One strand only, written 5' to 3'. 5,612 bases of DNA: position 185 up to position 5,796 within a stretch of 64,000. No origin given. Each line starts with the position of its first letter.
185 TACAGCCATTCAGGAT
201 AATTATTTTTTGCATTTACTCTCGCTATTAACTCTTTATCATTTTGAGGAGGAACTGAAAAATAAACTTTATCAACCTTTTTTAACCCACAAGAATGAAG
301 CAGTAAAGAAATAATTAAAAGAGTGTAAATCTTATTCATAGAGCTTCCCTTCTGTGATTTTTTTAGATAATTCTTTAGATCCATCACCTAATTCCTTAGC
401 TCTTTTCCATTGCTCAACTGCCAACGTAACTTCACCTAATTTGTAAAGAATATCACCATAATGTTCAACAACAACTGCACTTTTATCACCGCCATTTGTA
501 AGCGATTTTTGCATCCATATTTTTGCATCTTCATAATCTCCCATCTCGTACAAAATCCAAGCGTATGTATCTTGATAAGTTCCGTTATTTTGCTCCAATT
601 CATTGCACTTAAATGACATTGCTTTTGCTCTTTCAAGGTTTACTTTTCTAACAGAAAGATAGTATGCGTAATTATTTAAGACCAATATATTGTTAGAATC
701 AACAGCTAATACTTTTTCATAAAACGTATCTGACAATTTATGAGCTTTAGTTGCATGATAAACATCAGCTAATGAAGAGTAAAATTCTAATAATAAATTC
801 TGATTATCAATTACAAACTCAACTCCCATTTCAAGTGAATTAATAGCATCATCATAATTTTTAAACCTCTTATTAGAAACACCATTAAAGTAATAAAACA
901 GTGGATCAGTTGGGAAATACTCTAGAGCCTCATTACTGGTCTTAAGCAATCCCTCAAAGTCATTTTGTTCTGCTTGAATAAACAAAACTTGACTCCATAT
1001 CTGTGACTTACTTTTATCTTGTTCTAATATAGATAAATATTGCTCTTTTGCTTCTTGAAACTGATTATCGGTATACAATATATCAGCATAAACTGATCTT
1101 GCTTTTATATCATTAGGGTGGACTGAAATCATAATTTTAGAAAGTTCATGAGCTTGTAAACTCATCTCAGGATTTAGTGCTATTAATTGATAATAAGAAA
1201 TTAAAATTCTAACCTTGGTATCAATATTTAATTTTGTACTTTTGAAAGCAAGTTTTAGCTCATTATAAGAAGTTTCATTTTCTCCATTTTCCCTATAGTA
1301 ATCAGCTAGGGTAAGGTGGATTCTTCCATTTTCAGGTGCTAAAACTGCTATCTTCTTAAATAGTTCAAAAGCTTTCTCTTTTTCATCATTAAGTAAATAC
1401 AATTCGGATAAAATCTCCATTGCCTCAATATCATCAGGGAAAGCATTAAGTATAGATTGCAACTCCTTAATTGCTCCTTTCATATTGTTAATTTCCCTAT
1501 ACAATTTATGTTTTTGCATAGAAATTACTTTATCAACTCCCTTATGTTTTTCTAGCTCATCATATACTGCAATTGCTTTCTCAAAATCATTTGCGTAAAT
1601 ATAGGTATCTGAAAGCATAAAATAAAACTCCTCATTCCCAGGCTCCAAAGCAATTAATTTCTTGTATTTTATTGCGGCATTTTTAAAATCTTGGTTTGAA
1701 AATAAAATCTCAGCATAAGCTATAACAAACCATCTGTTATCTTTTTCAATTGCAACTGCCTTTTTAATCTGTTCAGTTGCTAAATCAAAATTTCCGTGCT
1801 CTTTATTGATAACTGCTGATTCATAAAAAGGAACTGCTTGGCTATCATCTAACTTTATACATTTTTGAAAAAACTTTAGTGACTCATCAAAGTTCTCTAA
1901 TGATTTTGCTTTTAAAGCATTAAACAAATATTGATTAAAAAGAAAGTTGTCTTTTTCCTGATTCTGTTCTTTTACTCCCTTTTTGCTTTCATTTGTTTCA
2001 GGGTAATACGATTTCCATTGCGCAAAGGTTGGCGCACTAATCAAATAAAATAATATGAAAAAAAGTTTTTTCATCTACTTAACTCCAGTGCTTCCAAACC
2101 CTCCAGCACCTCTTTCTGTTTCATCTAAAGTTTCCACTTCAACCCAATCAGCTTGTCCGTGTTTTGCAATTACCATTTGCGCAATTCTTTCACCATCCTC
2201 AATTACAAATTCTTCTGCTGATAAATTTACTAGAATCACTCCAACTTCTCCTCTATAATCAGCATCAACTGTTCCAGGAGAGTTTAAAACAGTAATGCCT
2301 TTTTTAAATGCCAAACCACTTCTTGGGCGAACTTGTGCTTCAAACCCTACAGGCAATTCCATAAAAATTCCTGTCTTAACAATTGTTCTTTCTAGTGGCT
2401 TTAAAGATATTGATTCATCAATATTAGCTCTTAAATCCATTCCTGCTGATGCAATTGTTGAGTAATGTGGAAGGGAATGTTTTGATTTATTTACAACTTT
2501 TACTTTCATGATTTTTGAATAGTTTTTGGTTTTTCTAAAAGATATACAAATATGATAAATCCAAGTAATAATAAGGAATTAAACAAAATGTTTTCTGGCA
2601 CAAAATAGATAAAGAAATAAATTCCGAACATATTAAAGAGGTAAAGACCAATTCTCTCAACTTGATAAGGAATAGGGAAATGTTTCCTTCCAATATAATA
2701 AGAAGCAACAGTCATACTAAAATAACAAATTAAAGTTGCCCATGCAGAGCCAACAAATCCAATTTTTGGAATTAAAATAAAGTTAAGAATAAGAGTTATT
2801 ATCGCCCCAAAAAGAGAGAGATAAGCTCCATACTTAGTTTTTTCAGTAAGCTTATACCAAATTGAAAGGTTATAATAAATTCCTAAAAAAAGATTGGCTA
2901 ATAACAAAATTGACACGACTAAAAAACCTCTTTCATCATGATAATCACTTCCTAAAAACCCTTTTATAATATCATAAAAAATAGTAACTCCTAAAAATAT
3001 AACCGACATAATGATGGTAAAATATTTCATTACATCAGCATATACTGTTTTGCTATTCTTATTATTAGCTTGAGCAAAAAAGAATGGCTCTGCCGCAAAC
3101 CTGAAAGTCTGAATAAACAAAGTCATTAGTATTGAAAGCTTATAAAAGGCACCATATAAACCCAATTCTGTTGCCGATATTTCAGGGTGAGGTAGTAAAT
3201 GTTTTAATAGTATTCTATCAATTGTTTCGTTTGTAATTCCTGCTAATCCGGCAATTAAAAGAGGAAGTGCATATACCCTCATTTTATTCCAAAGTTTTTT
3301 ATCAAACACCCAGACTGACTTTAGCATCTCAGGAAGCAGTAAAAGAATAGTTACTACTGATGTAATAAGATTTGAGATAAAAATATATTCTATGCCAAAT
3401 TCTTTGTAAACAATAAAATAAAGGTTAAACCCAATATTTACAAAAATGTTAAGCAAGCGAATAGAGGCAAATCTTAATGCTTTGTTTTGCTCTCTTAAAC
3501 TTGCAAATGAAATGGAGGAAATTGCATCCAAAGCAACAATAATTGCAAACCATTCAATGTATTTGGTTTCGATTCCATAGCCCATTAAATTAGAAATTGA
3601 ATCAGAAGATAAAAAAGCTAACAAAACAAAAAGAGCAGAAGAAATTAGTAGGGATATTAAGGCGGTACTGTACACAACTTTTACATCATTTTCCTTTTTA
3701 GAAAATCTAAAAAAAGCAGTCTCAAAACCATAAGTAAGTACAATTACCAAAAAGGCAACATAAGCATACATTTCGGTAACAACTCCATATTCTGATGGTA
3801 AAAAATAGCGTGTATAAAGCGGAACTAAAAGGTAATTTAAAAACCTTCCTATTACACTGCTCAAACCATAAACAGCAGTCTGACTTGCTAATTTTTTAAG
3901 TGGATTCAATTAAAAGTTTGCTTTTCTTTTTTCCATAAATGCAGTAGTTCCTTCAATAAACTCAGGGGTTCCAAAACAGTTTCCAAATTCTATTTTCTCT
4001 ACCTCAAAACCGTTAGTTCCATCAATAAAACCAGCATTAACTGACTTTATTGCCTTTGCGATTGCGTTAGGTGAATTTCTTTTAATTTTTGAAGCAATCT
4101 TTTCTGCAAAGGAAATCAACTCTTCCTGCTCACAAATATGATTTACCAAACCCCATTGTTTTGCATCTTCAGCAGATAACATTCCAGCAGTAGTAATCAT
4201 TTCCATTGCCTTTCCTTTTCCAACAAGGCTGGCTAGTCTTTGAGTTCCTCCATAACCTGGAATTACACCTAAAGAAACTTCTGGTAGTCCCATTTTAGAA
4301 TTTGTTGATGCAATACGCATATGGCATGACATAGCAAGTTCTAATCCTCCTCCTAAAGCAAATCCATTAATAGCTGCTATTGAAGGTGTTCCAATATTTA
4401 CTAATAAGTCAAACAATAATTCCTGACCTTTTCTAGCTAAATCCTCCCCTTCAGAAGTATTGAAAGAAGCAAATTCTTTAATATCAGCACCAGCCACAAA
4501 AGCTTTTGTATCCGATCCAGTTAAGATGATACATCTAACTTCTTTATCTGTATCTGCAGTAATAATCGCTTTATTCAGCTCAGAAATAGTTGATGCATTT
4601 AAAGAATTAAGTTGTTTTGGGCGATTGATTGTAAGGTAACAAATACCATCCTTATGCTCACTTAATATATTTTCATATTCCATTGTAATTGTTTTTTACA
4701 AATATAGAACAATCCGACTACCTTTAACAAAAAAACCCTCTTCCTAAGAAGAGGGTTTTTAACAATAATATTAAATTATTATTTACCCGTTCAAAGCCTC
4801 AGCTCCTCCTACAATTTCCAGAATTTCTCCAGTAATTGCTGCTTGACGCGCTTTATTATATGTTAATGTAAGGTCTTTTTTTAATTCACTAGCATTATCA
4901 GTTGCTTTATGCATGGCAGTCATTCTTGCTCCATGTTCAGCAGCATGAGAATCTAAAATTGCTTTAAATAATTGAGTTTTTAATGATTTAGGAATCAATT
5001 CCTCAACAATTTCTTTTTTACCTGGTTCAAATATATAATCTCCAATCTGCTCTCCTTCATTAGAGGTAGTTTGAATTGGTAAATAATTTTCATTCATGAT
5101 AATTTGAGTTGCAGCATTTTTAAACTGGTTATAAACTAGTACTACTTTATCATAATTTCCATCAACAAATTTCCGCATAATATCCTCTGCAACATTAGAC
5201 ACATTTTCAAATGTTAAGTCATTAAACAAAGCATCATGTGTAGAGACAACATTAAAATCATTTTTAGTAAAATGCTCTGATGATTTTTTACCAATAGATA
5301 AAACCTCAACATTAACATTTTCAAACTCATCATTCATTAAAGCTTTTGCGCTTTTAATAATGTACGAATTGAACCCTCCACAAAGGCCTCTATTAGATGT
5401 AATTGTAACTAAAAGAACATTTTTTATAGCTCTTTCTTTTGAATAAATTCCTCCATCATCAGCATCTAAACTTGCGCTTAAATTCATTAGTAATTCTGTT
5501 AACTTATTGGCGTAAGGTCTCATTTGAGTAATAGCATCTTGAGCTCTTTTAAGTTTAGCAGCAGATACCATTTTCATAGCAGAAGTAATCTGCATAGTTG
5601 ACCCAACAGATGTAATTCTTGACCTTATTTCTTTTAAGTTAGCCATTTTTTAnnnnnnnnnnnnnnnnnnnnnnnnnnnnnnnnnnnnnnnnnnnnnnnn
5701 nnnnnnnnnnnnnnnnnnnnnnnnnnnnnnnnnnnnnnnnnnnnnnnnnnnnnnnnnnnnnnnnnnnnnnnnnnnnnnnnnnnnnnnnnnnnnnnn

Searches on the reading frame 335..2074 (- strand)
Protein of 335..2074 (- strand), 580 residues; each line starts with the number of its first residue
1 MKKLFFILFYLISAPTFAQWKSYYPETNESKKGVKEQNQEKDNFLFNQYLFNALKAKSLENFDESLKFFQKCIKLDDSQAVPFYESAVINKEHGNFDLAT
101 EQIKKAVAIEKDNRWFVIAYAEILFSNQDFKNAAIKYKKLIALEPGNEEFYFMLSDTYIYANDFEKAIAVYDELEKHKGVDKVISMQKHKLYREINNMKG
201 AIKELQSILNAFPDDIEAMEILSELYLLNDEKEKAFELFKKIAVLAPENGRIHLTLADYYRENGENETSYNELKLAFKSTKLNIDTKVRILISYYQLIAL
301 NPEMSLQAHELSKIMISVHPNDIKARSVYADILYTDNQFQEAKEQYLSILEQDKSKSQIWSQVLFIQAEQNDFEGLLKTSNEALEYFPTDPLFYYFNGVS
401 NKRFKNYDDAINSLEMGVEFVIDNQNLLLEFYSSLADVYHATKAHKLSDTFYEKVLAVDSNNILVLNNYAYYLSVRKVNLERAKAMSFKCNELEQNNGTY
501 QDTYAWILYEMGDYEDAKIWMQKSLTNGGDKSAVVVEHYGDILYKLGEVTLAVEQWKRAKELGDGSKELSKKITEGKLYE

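Call 41: search_protein_families(library=pfam, proteins=[window:335-2074:-], max_evalue=0.00001)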
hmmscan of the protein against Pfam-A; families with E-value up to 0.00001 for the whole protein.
window:335-2074:- (580 aa): 16 families
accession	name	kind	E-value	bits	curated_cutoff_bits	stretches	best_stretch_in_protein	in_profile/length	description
PF14559.12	TPR_19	-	7.1e-25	87.6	25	0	124-177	1-54/68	Tetratricopeptide repeat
PF07719.23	TPR_2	-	1.7e-23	81.2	27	0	149-174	2-27/34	Tetratricopeptide repeat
PF13428.12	TPR_14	-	2.8e-21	74.3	23.5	0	117-155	4-42/44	Tetratricopeptide repeat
PF13431.12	TPR_17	-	3.5e-18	64.7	24.4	0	137-169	2-34/34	Tetratricopeptide repeat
PF23914.1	TPR_CcmH_CycH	-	1.4e-16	61.2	42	1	93-176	63-149/158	Cytochrome c-type biogenesis protein H TPR domain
PF13424.12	TPR_12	-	3.8e-16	59.5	30.1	0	498-526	45-73/77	Tetratricopeptide repeat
PF13181.12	TPR_8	-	3e-14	52.3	25.7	0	149-173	2-26/34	Tetratricopeptide repeat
PF13432.12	TPR_16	-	4.3e-14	53.1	32.7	0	193-248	8-63/65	Tetratricopeptide repeat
PF12895.13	ANAPC3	-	5.2e-12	46.3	27.2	0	127-206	2-80/82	Anaphase-promoting complex, cyclosome, subunit 3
PF24575.1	TPR_Slam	-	5.9e-10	39.9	35.2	0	39-134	8-101/104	Surface lipoprotein assembly modifier, N-terminal TPR repeats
PF14561.12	TPR_20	-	1.8e-09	38.2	25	0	199-239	5-45/90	Tetratricopeptide repeat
PF13174.12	TPR_6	-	3.7e-08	33.9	26.3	0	191-214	9-32/33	Tetratricopeptide repeat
PF13414.12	TPR_11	-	3.8e-07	30.1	26.8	0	123-154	3-34/42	TPR repeat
PF00515.34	TPR_1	-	5.5e-07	29.6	27.8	0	57-76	12-31/34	Tetratricopeptide repeat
PF25064.1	ARM_TT21_5th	-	8.1e-07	29.8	27.8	0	325-415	3-96/117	TT21 fifth ARM repeats domain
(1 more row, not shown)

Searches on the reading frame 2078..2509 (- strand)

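Call 41: search_protein_families(library=pfam, proteins=[window:2078-2509:-], max_evalue=0.00001)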
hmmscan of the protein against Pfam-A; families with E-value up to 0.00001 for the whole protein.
window:2078-2509:- (144 aa): 2 families
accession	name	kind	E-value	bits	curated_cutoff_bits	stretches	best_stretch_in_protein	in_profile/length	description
PF00692.24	dUTPase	-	1.8e-31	109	22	1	12-142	4-129/129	dUTPase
PF22769.1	DCD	-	8.4e-10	39.4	27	1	29-116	66-152/153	dCTP deaminase-like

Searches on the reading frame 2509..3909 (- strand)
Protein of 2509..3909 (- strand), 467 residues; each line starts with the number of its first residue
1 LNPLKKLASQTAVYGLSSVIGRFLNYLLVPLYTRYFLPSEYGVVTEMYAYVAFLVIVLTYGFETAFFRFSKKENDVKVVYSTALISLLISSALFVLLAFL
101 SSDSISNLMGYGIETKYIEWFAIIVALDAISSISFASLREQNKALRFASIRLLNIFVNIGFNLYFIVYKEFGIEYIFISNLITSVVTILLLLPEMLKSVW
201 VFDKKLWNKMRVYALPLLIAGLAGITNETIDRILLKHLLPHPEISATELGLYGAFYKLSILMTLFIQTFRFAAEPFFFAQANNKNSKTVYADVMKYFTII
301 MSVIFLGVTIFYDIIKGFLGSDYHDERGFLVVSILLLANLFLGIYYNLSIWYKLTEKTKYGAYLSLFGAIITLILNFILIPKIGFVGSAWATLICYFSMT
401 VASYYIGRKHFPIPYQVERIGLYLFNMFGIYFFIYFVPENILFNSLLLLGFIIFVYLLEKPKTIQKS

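Call 41: search_protein_families(library=pfam, proteins=[window:2509-3909:-], max_evalue=0.00001)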
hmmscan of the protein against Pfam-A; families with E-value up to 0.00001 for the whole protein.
window:2509-3909:- (467 aa): 2 families
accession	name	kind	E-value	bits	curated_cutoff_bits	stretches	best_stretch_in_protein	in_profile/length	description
PF13440.11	Polysacc_synt_3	-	1.6e-15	57.5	23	1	34-325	4-290/293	Polysaccharide biosynthesis protein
PF01943.22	Polysacc_synt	-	3e-14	53.5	28.2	1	10-271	4-263/274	Polysaccharide biosynthesis protein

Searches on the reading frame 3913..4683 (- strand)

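Call 41: search_protein_families(library=pfam, proteins=[window:3913-4683:-], max_evalue=0.00001)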
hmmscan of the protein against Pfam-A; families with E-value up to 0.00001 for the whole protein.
window:3913-4683:- (257 aa): 2 families
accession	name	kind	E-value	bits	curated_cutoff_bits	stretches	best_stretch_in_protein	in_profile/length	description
PF00378.25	ECH_1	-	3.7e-63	213.6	27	1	10-257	2-248/251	Enoyl-CoA hydratase/isomerase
PF16113.10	ECH_2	-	8.2e-38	131.2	27.2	1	16-222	3-209/335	Enoyl-CoA hydratase/isomerase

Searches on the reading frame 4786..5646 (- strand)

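Call 41: search_protein_families(library=pfam, proteins=[window:4786-5646:-], max_evalue=0.00001)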
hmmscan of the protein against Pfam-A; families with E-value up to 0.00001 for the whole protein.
window:4786-5646:- (287 aa): 1 family
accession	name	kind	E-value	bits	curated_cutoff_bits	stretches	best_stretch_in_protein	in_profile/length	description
PF00231.24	ATP-synt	-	6.1e-97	325.2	39.9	1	3-285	1-285/285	ATP synthase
